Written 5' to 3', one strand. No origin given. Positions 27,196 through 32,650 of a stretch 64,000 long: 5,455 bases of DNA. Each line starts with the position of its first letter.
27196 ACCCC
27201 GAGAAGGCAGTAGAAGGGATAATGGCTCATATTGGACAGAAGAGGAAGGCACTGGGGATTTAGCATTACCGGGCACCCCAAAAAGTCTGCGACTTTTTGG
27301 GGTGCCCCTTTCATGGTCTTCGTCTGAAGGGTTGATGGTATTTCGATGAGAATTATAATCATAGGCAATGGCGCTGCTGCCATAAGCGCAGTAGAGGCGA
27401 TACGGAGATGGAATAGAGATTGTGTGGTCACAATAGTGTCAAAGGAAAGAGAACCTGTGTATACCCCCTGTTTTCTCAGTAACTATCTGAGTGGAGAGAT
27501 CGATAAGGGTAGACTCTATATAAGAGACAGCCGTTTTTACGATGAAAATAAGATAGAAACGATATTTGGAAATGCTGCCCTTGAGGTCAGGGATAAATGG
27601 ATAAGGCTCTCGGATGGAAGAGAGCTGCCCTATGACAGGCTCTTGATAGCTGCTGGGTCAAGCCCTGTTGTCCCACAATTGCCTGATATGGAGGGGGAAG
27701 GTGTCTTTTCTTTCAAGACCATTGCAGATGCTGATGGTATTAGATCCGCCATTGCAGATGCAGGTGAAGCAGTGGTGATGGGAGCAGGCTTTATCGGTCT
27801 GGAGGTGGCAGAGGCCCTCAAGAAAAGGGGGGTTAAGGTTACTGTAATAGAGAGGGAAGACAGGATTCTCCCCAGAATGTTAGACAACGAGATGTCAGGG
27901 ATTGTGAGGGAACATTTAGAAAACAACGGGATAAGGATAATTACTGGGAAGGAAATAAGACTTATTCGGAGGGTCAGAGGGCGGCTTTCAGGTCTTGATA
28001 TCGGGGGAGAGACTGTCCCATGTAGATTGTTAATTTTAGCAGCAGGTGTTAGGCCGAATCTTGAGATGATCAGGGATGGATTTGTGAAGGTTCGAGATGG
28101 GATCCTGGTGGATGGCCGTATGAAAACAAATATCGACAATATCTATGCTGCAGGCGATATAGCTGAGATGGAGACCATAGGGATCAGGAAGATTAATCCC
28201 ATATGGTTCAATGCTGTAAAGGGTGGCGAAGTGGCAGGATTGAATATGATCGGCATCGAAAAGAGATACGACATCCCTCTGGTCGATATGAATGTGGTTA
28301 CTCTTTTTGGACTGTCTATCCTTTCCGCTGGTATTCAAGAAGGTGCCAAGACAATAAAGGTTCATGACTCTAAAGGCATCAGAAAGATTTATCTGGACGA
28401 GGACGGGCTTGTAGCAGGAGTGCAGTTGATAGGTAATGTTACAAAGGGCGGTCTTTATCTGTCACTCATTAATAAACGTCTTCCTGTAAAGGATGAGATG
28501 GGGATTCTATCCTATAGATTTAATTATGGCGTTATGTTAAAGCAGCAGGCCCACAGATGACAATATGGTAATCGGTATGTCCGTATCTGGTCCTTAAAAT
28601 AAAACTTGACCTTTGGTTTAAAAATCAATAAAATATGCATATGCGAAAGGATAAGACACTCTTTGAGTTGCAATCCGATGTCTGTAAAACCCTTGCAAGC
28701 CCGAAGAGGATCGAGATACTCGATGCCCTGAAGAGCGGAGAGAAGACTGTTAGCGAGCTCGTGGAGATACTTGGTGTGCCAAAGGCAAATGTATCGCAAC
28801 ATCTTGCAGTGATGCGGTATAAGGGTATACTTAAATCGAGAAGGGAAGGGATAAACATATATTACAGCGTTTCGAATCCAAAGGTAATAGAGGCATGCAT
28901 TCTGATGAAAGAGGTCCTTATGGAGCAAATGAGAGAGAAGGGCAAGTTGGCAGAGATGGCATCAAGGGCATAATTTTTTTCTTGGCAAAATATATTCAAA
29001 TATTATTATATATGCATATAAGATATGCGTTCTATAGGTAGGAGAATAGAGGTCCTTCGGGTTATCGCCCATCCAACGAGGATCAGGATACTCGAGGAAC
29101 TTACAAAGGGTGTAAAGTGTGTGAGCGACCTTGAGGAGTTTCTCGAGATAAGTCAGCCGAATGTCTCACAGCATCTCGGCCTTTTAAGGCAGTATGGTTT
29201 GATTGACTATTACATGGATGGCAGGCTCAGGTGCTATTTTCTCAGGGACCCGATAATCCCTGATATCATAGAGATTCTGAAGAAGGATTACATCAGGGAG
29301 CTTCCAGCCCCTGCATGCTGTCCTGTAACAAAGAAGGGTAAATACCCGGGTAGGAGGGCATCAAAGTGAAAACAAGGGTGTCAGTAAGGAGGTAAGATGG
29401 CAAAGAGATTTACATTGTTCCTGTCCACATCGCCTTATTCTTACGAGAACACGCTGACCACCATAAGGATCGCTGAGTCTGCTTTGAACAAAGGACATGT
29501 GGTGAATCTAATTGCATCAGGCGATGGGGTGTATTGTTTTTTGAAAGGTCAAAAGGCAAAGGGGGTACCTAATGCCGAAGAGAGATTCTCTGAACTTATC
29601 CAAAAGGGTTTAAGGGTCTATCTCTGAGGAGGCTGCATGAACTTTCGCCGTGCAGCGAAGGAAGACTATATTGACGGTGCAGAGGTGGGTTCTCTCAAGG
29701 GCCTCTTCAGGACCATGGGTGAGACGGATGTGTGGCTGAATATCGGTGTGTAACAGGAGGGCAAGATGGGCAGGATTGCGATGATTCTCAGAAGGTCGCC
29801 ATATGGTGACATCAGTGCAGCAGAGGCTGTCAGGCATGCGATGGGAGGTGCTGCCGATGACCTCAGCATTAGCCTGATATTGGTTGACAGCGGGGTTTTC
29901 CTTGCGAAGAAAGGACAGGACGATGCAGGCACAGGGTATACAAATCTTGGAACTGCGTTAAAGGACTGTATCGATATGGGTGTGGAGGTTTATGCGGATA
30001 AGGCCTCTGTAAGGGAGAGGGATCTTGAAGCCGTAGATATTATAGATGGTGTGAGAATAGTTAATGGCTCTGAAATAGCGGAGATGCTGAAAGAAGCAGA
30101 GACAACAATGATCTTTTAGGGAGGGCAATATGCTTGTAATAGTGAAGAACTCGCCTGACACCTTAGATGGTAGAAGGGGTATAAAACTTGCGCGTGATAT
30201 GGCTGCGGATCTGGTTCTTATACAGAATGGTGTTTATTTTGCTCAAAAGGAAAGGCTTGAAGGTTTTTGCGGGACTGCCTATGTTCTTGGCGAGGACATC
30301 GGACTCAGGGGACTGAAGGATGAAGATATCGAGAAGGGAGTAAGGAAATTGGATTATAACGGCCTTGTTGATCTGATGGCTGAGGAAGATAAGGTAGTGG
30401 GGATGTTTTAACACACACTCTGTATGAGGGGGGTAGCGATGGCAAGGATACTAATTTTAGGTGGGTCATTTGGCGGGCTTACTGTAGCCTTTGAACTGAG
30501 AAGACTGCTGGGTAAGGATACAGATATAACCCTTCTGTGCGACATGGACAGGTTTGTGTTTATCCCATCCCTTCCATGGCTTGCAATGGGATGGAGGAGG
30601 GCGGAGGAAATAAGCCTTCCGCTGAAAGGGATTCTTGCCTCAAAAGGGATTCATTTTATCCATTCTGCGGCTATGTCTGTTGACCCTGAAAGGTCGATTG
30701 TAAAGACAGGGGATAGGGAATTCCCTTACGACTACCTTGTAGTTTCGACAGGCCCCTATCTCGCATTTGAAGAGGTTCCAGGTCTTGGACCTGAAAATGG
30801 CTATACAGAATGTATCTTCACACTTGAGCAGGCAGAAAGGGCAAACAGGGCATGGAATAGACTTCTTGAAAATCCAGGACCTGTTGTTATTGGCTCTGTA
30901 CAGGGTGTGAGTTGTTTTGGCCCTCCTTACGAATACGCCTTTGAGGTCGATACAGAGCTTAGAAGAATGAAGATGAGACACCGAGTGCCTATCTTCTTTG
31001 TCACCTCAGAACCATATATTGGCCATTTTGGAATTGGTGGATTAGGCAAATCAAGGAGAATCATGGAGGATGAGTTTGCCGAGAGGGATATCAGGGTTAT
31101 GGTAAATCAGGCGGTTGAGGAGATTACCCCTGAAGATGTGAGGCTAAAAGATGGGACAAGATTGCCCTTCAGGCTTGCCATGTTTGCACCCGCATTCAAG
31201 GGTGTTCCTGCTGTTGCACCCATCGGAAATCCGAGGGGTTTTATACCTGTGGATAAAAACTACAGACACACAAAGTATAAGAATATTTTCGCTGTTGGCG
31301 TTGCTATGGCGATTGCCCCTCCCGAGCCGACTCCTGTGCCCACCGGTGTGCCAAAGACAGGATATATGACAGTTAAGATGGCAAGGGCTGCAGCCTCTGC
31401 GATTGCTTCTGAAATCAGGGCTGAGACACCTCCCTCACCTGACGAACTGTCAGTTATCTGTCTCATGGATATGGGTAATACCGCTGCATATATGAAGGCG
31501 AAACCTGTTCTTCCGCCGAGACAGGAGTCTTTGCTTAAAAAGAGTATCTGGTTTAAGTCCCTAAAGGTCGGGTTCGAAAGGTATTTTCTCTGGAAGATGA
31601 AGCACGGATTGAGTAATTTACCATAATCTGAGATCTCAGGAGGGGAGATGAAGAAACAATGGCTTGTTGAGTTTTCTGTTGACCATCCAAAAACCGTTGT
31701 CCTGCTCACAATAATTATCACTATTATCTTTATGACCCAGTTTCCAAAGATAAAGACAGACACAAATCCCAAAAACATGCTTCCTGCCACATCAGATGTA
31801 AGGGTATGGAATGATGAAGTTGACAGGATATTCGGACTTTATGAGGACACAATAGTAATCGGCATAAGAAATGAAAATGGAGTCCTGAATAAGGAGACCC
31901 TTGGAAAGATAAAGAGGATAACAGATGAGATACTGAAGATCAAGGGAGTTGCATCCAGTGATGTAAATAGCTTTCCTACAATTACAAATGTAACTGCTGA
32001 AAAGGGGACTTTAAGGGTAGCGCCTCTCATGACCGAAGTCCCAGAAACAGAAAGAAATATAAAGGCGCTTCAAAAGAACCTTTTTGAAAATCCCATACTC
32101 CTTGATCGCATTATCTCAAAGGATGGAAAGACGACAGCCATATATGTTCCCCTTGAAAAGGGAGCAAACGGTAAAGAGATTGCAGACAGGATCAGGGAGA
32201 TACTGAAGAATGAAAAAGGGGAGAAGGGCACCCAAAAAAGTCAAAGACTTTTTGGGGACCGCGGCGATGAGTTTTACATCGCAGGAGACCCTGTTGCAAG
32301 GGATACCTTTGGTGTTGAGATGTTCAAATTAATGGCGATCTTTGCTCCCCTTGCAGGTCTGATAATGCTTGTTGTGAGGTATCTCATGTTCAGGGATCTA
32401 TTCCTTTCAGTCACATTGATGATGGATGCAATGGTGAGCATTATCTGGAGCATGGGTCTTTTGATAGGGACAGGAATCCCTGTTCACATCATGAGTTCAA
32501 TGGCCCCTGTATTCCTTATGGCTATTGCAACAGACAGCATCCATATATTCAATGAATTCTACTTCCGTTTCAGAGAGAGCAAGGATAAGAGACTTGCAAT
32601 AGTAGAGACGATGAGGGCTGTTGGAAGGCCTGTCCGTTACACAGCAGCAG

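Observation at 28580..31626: Candidate undescribed module: 2x ArsR + DsrE(Sec)FH + SQR as a selenium-dependent sulfide/persulfide handling system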

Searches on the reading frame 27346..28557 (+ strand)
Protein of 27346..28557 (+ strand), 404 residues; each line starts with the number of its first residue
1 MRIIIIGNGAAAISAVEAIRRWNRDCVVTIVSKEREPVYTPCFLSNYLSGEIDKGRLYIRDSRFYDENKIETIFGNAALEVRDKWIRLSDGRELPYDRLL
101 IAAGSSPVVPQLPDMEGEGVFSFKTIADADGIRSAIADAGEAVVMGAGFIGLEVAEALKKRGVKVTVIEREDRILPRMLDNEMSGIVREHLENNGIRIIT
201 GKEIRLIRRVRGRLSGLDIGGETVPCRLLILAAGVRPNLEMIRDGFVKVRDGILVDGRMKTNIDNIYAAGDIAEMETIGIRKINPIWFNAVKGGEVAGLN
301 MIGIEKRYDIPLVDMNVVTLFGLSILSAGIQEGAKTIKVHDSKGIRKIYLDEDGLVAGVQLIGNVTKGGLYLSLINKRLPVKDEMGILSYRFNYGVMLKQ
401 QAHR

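Call 3: search_protein_families(library=pfam, proteins=[window:27346-28557:+], max_evalue=0.01)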
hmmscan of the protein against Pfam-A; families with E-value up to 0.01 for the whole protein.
window:27346-28557:+ (404 aa): 13 families
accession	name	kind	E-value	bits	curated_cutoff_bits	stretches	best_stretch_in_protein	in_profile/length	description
PF07992.20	Pyr_redox_2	-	6.3e-58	196.9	26.1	1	1-278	1-278/291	Pyridine nucleotide-disulphide oxidoreductase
PF00070.33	Pyr_redox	-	9e-25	87.4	22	1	142-208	2-67/82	Pyridine nucleotide-disulphide oxidoreductase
PF01266.30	DAO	-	1.3e-07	32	27.9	1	142-173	2-33/353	FAD dependent oxidoreductase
PF13738.12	Pyr_redox_3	-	1.4e-07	31.6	30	1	136-270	161-305/305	Pyridine nucleotide-disulphide oxidoreductase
PF13450.12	NAD_binding_8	-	1.6e-07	31.9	21.9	1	144-201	1-54/68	NAD(P)-binding Rossmann-like domain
PF03486.20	HI0933_like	-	4.9e-06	26.6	50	0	142-177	3-38/244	HI0933-like protein Rossmann domain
PF02254.24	TrkA_N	-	0.00017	22.3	23.8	1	143-182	2-41/116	TrkA-N domain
PF00890.30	FAD_binding_2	-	0.00046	19.9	20.4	0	142-172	2-32/414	FAD binding domain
PF13241.12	NAD_binding_7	-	0.0023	18.9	22.1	0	142-176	10-45/104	Putative NAD(P)-binding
PF01494.25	FAD_binding_3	-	0.0024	17.6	22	0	142-173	4-35/349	FAD binding domain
PF02737.24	3HCDH_N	-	0.0028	18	22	1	143-181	3-41/180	3-hydroxyacyl-CoA dehydrogenase, NAD binding domain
PF01262.27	AlaDh_PNT_C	-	0.0036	17.2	23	0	138-175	27-64/214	Alanine dehydrogenase/PNT, C-terminal domain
PF13454.12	NAD_binding_9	-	0.0063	16.9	21.8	0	143-173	1-35/155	FAD-NAD(P)-binding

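Call 4: search_protein_families(library=ncbifam, proteins=[window:27346-28557:+], max_evalue=0.01)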
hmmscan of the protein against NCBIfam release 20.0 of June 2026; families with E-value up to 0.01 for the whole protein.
window:27346-28557:+ (404 aa): 87 families (the best 25 are shown)
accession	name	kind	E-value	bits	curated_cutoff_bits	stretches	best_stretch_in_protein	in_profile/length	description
NF045765.1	PhenlGlyoxDHPadH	equivalog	4.4e-71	239.9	475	1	4-382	6-393/416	NADH-dependent phenylglyoxylate dehydrogenase subunit epsilon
TIGR02374.1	nitri_red_nirB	equivalog_domain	2e-56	191.9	578.35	1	3-383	1-390/794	nitrite reductase large subunit NirB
TIGR03385.1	CoA_CoA_reduc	equivalog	1.6e-52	178.7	578.8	1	2-333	1-344/439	CoA-disulfide reductase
NF007123.0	PRK09564.1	equivalog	2e-47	161.9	458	1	1-334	1-347/444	CoA-disulfide reductase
NF041682.1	ant_diox_AndAa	equivalog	2.4e-44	151.6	650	1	3-309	6-317/406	anthranilate 1,2-dioxygenase system ferredoxin--NAD(+) reductase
NF042949.2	3PPDioc_HcaD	equivalog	2.4e-42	145.1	450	1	2-306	3-310/386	3-phenylpropionate/cinnamic acid dioxygenase ferredoxin--NAD(+) reductase subunit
NF003437.0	PRK04965.1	equivalog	1.1e-38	133.2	392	1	2-291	4-293/378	NADH:flavorubredoxin reductase NorW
NF046103.1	NOXase_Strep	equivalog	7.3e-38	130.7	600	1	2-333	1-342/442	H2O-forming NADH oxidase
NF011565.0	PRK14989.1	subfamily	3.1e-35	121.5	883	1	1-376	4-388/847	nitrite reductase large subunit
NF007286.0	PRK09754.1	equivalog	5.2e-35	121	447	1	3-306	6-311/400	phenylpropionate dioxygenase ferredoxin reductase subunit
NF010037.0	PRK13512.1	equivalog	1e-33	116.9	394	1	2-332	3-340/438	CoA-disulfide reductase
TIGR02053.1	MerA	equivalog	3.3e-32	112.1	454.45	1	69-312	103-340/465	mercury(II) reductase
TIGR01350.1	lipoamide_DH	equivalog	1.3e-30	106.5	408.8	1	65-275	99-311/461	dihydrolipoyl dehydrogenase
NF003585.0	PRK05249.1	equivalog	1.2e-23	83.5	465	1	62-273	102-313/464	Si-specific NAD(P)(+) transhydrogenase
NF004943.0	PRK06292.2-1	equivalog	1.7e-22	79.9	432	1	96-309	132-336/456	dihydrolipoyl dehydrogenase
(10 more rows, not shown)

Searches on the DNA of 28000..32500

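Call 6: search_rna_families(source=window, start=28000, end=32500, threshold=evalue, max_evalue=5)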
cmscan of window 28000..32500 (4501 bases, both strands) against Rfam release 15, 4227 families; matches with E-value up to 5: 4.
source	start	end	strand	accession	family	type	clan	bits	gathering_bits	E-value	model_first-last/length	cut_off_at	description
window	29969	30112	+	RF02191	TCL6_1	Gene; lncRNA;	-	25.9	60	0.017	1-113/113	no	T-cell leukemia/lymphoma 6 conserved region 1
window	32359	32447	+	RF00731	mir-155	Gene; miRNA;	-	21.9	56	0.61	1-65/65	no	mir-155 microRNA precursor family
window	28834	28946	+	RF02191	TCL6_1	Gene; lncRNA;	-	19.3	60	0.66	1-113/113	no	T-cell leukemia/lymphoma 6 conserved region 1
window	32386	32497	-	RF00097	snoR71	Gene; snRNA; snoRNA; CD-box;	-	19.1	40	2.8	1-107/107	no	Plant small nucleolar RNA R71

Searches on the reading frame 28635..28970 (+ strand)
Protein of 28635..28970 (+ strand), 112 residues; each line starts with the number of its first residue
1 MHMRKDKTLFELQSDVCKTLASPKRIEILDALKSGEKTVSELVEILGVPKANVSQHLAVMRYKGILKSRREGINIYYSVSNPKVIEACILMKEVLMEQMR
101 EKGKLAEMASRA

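Call 3: search_protein_families(library=pfam, proteins=[window:28635-28970:+], max_evalue=0.01)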
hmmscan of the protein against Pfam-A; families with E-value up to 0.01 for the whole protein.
window:28635-28970:+ (112 aa): 10 families
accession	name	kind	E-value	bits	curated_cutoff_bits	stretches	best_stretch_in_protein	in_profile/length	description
PF01022.26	HTH_5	-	1.1e-14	54.4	22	1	22-67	1-46/47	Bacterial regulatory protein, arsR family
PF12840.13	HTH_20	-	1.6e-10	41.2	27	1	20-68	1-50/51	Helix-turn-helix domain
PF12802.13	MarR_2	-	1.8e-06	28.5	27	1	26-70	8-54/61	MarR family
PF09339.16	HTH_IclR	-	5.1e-06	26.6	22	1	26-68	6-50/52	IclR helix-turn-helix domain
PF01978.25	TrmB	-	1.8e-05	25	25.6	1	32-79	18-65/68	Sugar-specific transcriptional regulator TrmB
PF24034.1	DUF7343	-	0.00046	20.4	27.6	1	33-72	15-54/62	Domain of unknown function (DUF7343)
PF21476.4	PF0610-like_N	-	0.0016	19.1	33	1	25-58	3-36/50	PF0610-like, N-terminal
PF24270.1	HTH_Cmi2_C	-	0.0021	18.7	27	1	25-71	77-123/125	Cmi2, C-terminal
PF25212.1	HVO_A0114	-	0.0021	18.2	27.6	1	18-72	17-72/84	HVO_A0114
PF25213.1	HVO_A0261_N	-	0.0031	17.8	35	1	15-69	3-57/86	HVO_A0261 N-terminal domain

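Call 4: search_protein_families(library=ncbifam, proteins=[window:28635-28970:+], max_evalue=0.01)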
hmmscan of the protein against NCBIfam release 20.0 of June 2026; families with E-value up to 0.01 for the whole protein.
window:28635-28970:+ (112 aa): 10 families
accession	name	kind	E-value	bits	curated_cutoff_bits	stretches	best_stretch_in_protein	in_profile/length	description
NF033788.1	HTH_metalloreg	subfamily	8.7e-24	83.1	55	1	14-86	2-75/77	metalloregulator ArsR/SmtB family transcription factor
NF052532.1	TransRegPagRBaca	equivalog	8.2e-17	61.1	170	1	7-91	11-95/99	transcriptional repressor PagR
NF033789.1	repress_SdpR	subfamily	1e-13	51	100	1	17-88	2-72/79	autorepressor SdpR family transcription factor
NF040642.1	sulf_sens_BigR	equivalog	1.5e-13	50.6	155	1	14-85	11-82/95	sulfite-sensing transcriptional repressor BigR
NF045707.1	Dbac_1936_reg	equivalog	2.4e-12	46.7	115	1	14-97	8-91/99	ArsR/SmtB-type metalloregulator TsoR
NF047906.1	CdPbTransRegCmtR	equivalog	2.7e-11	43.3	150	1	15-95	13-93/104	Cd(II)/Pb(II)-sensing metalloregulatory transcriptional regulator CmtR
NF041413.1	ArsR_Rv2640c_fam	equivalog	2.5e-10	40.8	155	1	18-87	37-108/118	Rv2640c family ArsR-like transcriptional regulator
NF053755.1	MsvR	equivalog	4.2e-08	33.2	220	1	16-70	6-60/236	transcriptional factor MsvR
NF007528.0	PRK10141.1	subfamily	2e-07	30.8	97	1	16-81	9-75/117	metalloregulator ArsR/SmtB family transcription factor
TIGR01884.1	cas_HTH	subfamily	3.4e-05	23.3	60.2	1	20-69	139-189/202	CRISPR-associated CARF protein Csa3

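Call 31: search_solved_structures(query=window:28635-28970:+, show_alignments=4, max_evalue=0.00001)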
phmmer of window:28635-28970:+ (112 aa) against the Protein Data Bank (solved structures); distinct sequences matched with E-value up to 0.00001: 19.
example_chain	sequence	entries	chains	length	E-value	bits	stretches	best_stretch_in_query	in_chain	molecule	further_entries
2zkz_A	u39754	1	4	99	2e-14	56.9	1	11-86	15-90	Transcriptional repressor pagR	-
6jmi_A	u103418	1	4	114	7.8e-14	55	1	7-102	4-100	Uncharacterized HTH-type transcriptional regulator Rv0081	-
6o8k_A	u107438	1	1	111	2.4e-13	53.4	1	12-86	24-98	Transcriptional regulator, ArsR family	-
13ct_A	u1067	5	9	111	2.4e-13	53.4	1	12-86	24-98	Transcriptional regulator, ArsR family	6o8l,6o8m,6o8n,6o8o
8qkf_A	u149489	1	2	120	2.7e-10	43.6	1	8-80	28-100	ArsR family transcriptional regulator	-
4omy_A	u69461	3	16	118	7.7e-10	42.2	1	11-93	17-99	NolR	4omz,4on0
2kko_A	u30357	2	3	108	5e-09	39.6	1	9-98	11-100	POSSIBLE TRANSCRIPTIONAL REGULATORY PROTEIN (POSSIBLY ARSR-FAMILY) | Possible transcriptional regulatory arsR-family protein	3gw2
3cuo_A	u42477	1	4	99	1.1e-08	38.4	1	14-92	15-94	Uncharacterized HTH-type transcriptional regulator ygaV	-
3pqj_A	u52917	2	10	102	1.8e-08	37.8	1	14-88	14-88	Biofilm growth-associated repressor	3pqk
3jth_A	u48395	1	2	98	6.9e-08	35.9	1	16-89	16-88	Transcription activator HlyU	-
5znx_A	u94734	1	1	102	7.9e-08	35.7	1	16-89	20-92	Transcriptional activator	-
4k2e_A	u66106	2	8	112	9.4e-08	35.5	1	16-86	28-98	Transcriptional activator HlyU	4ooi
2lkp_A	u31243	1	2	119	2.3e-07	34.2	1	16-85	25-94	HTH-type transcriptional regulator NmtR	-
7p6f_AAA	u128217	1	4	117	1.3e-06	31.8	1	11-88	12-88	Transcriptional regulator SrnR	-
6cda_A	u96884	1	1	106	4.1e-06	30.2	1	10-84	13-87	ArsR family transcriptional regulator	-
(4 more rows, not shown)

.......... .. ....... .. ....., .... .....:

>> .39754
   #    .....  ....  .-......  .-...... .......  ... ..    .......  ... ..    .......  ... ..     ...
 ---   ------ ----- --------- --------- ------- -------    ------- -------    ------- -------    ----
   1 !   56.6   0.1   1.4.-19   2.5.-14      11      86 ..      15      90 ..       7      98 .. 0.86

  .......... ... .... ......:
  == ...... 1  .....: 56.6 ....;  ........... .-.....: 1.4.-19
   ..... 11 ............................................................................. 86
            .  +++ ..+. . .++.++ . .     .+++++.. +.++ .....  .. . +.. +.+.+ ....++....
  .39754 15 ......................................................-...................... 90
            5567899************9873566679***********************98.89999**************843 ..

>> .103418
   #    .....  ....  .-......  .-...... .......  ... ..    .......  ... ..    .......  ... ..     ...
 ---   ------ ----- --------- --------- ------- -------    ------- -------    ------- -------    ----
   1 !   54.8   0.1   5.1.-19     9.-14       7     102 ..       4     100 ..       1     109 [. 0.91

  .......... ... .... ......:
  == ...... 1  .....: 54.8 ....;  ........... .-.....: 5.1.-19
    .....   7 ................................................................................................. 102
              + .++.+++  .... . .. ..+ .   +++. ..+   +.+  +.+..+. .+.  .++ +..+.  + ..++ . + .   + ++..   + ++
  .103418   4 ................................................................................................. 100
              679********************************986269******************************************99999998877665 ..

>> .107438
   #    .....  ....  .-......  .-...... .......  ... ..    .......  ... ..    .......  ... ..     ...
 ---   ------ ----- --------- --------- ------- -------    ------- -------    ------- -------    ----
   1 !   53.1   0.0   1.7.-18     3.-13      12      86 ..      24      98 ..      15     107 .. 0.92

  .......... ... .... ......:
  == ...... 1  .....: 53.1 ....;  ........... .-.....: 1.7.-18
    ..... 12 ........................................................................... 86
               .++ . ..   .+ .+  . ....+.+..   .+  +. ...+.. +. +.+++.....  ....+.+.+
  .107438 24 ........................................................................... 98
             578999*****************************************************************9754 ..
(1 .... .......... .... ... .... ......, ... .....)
